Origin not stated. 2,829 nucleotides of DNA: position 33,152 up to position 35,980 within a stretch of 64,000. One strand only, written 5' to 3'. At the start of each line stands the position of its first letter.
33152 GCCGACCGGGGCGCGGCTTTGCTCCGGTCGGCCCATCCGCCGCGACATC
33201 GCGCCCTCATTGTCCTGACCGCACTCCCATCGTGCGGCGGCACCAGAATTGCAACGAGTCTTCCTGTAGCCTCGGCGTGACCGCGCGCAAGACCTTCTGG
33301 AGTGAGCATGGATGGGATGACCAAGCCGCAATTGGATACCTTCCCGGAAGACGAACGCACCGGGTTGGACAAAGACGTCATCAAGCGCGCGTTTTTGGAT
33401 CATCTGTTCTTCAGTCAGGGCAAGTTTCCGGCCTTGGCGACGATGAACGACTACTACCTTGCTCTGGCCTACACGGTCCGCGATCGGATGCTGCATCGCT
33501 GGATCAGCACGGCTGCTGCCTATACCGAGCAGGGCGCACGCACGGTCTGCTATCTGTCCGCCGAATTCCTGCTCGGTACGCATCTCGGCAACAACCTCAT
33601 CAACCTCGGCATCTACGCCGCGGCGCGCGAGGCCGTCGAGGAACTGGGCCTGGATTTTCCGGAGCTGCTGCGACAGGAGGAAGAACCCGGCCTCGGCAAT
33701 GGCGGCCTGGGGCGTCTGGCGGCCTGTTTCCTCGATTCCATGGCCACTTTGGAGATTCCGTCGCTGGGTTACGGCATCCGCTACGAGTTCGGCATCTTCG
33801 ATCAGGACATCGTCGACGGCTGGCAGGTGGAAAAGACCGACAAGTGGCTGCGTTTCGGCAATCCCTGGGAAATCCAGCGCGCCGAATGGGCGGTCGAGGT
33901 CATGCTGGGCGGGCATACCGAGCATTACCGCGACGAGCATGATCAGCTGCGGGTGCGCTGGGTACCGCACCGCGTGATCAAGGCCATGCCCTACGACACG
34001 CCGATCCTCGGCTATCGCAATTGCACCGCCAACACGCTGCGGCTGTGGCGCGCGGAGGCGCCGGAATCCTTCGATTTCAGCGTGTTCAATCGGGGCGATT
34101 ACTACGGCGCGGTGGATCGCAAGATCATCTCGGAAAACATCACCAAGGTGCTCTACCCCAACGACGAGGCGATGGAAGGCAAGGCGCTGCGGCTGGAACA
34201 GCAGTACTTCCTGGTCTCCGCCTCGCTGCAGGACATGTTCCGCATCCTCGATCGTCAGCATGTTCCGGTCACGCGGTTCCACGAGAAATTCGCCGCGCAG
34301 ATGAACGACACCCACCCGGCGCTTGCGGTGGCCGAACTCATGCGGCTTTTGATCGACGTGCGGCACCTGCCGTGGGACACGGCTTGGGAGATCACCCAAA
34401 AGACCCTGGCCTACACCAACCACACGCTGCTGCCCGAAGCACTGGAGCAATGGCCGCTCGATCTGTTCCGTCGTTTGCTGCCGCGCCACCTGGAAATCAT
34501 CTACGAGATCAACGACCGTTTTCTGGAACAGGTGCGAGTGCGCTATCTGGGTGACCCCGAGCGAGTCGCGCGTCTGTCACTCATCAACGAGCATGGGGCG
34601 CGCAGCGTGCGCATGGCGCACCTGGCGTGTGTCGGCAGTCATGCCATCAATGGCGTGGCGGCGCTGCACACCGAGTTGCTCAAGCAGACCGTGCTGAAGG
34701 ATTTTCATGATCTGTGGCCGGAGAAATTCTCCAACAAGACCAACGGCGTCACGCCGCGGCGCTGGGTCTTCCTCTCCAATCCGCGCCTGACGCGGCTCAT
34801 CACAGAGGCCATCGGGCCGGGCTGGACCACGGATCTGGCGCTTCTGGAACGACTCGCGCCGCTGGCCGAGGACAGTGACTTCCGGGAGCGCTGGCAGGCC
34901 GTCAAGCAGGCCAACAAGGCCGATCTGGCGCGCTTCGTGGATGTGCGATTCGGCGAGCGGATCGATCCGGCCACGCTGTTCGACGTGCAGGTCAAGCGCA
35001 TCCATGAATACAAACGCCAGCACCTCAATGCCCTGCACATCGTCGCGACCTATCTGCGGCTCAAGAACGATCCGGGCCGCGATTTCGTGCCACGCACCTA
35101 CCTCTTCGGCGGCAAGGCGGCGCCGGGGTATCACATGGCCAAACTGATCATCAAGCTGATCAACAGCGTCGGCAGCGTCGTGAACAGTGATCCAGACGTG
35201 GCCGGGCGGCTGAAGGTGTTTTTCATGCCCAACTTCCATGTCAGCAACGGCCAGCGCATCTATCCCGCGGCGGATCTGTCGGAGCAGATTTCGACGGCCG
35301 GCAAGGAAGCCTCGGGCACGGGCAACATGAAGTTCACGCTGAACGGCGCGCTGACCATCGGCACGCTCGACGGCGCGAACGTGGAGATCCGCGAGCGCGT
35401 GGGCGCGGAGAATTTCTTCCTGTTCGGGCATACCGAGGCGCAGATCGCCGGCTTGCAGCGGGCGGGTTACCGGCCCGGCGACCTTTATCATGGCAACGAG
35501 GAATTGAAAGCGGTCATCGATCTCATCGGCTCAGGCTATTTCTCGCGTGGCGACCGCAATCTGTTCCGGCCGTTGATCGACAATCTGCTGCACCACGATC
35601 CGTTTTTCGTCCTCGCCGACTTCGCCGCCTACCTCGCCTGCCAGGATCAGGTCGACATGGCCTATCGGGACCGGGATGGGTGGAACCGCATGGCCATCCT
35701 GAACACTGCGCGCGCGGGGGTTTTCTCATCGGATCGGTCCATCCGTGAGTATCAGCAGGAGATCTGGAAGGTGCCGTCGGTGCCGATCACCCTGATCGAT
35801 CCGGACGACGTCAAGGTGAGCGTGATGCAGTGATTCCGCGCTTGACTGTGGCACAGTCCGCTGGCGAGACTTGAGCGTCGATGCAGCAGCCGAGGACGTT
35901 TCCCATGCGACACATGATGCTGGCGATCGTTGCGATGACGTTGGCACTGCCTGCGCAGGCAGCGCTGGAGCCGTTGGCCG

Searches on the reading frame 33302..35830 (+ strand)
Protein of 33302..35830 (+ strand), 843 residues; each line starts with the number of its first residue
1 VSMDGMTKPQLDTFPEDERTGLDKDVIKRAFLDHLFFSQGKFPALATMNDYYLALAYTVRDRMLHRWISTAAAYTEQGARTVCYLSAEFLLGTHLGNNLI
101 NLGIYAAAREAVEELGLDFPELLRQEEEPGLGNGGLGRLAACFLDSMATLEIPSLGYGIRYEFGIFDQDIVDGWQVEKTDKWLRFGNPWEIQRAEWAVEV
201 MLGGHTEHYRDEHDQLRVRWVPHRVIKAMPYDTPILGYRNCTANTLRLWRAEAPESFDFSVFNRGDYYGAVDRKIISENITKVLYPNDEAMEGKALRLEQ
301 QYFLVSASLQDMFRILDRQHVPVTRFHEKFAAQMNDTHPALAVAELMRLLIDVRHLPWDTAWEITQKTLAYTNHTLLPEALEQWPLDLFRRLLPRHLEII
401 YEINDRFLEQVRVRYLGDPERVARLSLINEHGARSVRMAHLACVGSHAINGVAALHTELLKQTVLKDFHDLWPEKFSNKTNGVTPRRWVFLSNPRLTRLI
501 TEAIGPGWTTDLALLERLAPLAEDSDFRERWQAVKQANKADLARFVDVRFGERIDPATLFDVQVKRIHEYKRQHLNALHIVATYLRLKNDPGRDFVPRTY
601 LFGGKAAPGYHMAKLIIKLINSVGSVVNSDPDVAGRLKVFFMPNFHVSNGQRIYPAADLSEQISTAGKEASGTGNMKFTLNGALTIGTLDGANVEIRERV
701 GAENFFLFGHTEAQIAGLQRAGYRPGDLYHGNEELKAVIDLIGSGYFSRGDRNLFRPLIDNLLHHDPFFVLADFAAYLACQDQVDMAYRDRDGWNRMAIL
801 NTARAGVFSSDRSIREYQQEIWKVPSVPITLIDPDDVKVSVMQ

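Call 40: search_protein_families(library=pfam, proteins=[window:33302-35830:+], max_evalue=0.00001)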
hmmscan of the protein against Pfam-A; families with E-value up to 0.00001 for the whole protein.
window:33302-35830:+ (843 aa): 1 family
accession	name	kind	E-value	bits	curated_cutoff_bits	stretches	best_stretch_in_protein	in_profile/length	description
PF00343.26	Phosphorylase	-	0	1105.2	27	1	113-824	2-713/713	Carbohydrate phosphorylase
